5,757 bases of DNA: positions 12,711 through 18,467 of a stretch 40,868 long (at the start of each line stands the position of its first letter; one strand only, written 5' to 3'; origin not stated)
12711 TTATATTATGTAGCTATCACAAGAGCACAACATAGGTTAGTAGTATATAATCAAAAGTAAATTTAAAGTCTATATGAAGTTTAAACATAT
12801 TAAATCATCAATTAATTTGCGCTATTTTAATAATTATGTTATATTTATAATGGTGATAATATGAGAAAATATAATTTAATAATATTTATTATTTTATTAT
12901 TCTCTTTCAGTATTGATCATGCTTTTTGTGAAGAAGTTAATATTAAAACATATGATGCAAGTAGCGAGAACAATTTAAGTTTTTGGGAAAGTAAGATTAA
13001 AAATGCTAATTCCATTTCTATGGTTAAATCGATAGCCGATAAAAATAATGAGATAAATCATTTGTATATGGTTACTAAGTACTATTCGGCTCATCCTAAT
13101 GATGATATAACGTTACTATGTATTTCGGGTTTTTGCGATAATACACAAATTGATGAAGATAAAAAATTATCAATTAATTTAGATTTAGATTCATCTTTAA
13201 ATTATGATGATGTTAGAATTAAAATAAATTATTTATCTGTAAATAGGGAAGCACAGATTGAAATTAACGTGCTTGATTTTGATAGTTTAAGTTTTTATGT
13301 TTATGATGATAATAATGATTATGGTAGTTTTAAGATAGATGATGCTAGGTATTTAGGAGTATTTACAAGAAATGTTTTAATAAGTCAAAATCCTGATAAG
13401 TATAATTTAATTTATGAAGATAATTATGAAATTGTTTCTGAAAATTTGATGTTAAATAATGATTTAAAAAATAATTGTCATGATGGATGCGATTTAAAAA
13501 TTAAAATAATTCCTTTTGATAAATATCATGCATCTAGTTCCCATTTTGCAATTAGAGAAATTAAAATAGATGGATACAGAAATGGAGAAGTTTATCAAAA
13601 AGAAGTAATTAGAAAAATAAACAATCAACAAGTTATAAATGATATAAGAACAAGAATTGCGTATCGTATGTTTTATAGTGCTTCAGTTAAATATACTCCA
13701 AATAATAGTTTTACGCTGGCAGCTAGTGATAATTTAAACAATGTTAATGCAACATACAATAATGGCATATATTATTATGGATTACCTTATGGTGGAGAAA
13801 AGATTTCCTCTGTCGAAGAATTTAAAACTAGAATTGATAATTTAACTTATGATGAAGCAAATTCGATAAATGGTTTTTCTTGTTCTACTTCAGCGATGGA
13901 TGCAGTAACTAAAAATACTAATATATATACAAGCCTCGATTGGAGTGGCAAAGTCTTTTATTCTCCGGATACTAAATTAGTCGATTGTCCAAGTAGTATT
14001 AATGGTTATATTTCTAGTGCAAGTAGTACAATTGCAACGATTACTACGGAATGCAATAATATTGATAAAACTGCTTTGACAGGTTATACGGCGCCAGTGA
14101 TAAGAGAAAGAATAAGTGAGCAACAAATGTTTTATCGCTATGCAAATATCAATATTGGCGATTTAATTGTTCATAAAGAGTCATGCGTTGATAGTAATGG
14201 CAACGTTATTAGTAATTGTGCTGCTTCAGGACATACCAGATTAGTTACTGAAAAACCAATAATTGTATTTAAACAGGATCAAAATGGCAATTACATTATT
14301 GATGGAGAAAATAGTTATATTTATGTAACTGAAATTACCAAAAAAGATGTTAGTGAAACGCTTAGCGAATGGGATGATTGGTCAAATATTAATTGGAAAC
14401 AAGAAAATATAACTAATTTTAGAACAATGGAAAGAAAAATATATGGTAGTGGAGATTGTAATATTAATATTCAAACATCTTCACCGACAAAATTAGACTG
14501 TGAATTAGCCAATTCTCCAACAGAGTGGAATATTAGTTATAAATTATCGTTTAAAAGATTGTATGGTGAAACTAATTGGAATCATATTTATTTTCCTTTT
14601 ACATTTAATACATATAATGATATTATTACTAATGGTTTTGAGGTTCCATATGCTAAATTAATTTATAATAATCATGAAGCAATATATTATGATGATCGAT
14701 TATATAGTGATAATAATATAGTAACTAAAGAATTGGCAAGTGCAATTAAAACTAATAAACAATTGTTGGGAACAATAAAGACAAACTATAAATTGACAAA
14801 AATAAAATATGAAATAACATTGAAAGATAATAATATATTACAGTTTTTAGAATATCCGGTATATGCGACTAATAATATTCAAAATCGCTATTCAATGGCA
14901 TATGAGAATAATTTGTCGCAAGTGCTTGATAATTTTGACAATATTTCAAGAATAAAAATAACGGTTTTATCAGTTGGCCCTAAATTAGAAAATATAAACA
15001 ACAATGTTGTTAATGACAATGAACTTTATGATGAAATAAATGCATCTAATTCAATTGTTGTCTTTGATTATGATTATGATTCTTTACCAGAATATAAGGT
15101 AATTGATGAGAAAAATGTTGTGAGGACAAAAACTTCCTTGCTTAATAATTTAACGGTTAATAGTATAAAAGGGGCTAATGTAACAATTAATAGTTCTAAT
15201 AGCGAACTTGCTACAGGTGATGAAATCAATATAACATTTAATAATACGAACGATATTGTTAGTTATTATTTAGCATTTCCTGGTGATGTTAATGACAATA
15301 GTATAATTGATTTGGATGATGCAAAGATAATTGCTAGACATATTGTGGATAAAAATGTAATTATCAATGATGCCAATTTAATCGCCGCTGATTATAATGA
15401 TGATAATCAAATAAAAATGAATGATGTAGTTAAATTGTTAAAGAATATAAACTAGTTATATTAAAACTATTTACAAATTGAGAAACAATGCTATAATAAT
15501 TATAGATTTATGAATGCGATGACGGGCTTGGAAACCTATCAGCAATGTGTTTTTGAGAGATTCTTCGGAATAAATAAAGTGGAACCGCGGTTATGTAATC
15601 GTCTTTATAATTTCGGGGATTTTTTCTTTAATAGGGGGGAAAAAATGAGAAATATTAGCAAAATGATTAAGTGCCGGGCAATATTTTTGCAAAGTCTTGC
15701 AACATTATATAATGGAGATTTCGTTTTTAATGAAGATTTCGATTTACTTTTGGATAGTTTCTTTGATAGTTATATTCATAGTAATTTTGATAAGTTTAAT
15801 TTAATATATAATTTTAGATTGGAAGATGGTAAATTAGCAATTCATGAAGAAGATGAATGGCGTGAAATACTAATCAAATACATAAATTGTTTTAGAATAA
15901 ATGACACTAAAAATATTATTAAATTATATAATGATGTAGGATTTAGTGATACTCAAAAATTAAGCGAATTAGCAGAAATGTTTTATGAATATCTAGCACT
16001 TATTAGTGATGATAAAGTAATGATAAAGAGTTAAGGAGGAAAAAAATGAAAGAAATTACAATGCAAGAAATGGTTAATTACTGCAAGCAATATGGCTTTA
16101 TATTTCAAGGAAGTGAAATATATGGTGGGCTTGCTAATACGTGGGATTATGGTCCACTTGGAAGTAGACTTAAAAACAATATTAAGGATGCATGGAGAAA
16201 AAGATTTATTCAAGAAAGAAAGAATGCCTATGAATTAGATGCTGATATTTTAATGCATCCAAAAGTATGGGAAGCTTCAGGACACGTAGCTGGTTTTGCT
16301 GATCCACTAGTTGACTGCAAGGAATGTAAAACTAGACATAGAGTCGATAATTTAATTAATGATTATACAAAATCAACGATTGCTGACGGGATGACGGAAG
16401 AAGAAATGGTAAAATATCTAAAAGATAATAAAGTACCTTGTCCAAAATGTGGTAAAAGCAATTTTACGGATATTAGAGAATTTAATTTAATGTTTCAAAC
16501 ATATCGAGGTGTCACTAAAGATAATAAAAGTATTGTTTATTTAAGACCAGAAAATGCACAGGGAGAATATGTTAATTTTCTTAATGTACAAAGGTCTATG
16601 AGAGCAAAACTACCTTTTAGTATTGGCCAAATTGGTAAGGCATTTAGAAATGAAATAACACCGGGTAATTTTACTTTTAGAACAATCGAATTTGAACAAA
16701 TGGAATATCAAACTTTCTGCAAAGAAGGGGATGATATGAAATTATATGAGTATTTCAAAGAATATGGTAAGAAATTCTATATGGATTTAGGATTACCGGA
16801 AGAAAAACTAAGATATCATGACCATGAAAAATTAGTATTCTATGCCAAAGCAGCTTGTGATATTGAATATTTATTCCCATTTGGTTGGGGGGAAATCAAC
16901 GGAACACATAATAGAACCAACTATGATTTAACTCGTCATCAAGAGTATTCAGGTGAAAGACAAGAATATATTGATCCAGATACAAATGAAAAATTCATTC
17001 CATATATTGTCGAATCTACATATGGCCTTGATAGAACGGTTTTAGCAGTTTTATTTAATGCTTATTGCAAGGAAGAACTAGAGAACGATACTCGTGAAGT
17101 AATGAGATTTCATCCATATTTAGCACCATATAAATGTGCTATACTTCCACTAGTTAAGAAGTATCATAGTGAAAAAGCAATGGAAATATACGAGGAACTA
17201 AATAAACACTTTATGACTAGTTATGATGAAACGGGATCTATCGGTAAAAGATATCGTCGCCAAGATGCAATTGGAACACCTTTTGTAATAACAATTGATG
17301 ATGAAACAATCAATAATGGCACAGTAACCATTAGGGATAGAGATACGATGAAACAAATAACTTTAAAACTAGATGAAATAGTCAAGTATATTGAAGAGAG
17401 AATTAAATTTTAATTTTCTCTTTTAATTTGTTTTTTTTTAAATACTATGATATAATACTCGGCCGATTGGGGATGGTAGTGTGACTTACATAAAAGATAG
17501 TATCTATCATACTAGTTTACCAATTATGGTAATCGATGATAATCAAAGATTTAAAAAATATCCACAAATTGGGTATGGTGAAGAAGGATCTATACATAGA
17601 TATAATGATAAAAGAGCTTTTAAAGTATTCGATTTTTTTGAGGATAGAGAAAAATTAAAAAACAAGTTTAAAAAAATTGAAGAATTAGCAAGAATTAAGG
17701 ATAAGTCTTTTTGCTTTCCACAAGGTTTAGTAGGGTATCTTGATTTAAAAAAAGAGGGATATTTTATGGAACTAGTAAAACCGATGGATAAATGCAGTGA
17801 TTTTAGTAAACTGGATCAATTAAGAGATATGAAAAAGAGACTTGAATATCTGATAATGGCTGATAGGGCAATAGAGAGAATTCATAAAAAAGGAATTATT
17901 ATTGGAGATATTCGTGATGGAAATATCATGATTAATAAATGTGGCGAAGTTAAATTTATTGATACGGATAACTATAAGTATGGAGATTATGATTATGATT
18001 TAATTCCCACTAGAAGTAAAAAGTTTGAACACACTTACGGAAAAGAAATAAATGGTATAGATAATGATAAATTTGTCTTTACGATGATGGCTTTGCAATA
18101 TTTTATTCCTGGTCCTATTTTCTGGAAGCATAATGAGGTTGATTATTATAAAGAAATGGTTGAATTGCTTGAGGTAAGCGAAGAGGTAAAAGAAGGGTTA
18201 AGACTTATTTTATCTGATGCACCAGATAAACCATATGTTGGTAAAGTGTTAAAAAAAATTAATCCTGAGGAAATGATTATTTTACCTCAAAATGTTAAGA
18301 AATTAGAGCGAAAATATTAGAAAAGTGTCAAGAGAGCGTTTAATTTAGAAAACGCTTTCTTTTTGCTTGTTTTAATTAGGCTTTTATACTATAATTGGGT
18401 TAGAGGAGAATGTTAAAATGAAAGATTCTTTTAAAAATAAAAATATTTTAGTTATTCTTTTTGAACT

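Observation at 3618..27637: Two giant surface-protein genes share conserved ends around unrelated middles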

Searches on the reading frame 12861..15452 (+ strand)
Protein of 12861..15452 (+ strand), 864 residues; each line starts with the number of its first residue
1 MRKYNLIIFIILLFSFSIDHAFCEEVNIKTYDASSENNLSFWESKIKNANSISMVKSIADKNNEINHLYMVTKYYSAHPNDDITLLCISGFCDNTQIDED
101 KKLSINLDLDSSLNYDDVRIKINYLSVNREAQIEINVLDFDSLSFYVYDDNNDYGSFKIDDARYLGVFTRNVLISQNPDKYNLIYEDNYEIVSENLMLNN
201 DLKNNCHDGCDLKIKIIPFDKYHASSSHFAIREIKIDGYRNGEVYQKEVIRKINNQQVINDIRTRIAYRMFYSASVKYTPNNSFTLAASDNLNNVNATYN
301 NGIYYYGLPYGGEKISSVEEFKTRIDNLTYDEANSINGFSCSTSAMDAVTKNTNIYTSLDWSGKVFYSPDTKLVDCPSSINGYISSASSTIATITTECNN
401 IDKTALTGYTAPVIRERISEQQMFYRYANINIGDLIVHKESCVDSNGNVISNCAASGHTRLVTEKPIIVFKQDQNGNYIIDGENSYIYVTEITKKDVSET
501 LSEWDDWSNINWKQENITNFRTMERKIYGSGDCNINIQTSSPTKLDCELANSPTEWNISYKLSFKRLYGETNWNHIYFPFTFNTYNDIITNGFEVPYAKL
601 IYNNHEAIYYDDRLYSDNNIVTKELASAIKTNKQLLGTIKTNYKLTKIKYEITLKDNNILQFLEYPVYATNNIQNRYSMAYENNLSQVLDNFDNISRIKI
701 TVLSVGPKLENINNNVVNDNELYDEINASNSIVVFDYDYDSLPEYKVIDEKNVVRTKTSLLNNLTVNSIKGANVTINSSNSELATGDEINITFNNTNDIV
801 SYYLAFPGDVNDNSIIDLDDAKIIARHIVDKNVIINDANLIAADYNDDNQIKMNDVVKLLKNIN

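Call 8: search_protein_families(library=pfam, proteins=[window:12861-15452:+])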
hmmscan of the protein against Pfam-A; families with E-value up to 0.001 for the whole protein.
window:12861-15452:+ (864 aa): 0 families

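Call 12: search_protein_families(library=ncbifam, proteins=[window:12861-15452:+], max_evalue=0.01)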
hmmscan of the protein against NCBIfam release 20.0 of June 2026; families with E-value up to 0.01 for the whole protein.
window:12861-15452:+ (864 aa): 0 families

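Call 91: search_protein_families(library=padloc, proteins=[window:12861-15452:+], max_evalue=0.001)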
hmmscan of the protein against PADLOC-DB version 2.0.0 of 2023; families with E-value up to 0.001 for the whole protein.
window:12861-15452:+ (864 aa): 0 families

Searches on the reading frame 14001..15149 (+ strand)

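Call 98: search_protein_families(library=pfam, proteins=[window:14001-15149:+], max_evalue=1)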
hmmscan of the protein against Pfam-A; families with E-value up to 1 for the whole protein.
window:14001-15149:+ (383 aa): 1 family
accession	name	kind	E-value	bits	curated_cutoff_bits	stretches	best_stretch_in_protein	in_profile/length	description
PF10236.15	DAP3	-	0.026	14.2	23.1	1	214-284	56-129/311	Mitochondrial ribosomal death-associated protein 3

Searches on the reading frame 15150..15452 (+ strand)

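Call 98: search_protein_families(library=pfam, proteins=[window:15150-15452:+], max_evalue=1)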
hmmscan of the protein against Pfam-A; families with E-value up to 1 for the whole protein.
window:15150-15452:+ (101 aa): 1 family
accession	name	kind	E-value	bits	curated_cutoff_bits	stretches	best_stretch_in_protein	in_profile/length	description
PF00404.24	Dockerin_1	-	0.009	16.6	22.9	1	44-101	1-57/57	Dockerin type I domain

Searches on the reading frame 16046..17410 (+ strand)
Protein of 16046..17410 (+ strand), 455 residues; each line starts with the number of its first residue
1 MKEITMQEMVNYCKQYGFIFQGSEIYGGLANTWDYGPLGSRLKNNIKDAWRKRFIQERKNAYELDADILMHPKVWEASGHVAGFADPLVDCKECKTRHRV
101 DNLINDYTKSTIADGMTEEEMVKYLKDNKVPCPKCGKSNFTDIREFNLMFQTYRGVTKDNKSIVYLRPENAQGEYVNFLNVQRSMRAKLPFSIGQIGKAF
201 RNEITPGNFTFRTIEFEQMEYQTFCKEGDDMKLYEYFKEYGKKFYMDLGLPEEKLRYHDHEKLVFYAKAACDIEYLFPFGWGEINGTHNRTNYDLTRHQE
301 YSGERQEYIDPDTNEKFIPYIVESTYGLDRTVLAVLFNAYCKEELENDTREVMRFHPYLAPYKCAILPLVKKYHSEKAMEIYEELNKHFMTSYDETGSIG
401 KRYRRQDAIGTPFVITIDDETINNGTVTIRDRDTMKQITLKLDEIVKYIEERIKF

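Call 8: search_protein_families(library=pfam, proteins=[window:16046-17410:+])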
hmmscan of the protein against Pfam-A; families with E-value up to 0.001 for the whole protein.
window:16046-17410:+ (455 aa): 2 families
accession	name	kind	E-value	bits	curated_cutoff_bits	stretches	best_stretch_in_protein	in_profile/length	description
PF03129.25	HGTP_anticodon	-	5.2e-24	84.7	21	1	363-452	1-94/94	Anticodon binding domain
PF00587.30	tRNA-synt_2b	-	2.1e-12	47.9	29.3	1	157-336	4-176/179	tRNA synthetase class II core domain (G, H, P, S and T)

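Call 80: find_encoding_contigs(protein=window:16046-17410:+, flank=10000, max_places=8)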
Protein window:16046-17410:+ (455 aa): 3 contigs read that carry it; 3 places shown.
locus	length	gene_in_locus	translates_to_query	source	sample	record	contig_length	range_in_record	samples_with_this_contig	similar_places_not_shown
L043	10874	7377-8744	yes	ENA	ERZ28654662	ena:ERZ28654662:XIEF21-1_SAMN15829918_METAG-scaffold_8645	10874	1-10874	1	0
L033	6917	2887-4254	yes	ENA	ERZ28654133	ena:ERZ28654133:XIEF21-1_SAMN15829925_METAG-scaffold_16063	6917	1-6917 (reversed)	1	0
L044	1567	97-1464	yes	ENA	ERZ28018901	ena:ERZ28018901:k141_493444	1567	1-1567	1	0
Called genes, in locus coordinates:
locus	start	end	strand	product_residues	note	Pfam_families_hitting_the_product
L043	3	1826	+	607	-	?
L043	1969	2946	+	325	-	-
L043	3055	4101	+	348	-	PF00580:UvrD-helicase (weak), PF01443:Viral_helicase1, PF13361:UvrD_C, PF13538:UvrD_C_2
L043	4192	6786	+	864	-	-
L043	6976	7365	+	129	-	-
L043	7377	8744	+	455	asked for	PF28494:GlyRS_ins_1 (faint), PF00587:tRNA-synt_2b, PF03129:HGTP_anticodon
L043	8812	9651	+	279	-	-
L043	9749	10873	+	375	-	?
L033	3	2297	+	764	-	?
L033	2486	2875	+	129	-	-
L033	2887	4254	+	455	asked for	PF28494:GlyRS_ins_1 (faint), PF00587:tRNA-synt_2b, PF03129:HGTP_anticodon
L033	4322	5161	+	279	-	-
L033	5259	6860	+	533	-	-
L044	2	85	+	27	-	?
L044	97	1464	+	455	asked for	PF28494:GlyRS_ins_1 (faint), PF00587:tRNA-synt_2b, PF03129:HGTP_anticodon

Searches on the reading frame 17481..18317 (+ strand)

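Call 8: search_protein_families(library=pfam, proteins=[window:17481-18317:+])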
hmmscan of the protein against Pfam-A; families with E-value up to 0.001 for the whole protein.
window:17481-18317:+ (279 aa): 1 family
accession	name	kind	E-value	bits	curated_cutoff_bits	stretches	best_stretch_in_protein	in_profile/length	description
PF00069.31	Pkinase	-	0.00011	22.2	31.7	1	26-161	3-141/263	Protein kinase domain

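Call 91: search_protein_families(library=padloc, proteins=[window:17481-18317:+], max_evalue=0.001)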
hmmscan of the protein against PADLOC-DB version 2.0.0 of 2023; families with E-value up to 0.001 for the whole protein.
window:17481-18317:+ (279 aa): 5 families
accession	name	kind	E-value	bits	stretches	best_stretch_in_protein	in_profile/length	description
PDLC04047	PD-T4-6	-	1.6e-07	28.8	1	23-161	11-154/327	-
PDLC03921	MkoA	-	3.4e-06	23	1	43-207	529-672/1607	-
PDLC04052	PD-T4-6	-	3e-05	21.4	1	124-161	117-156/496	-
PDLC04138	mad6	-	8.3e-05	19.7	1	21-161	50-196/659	mads_6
PDLC04040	PD-T4-6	-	0.00012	19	1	130-161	114-145/547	-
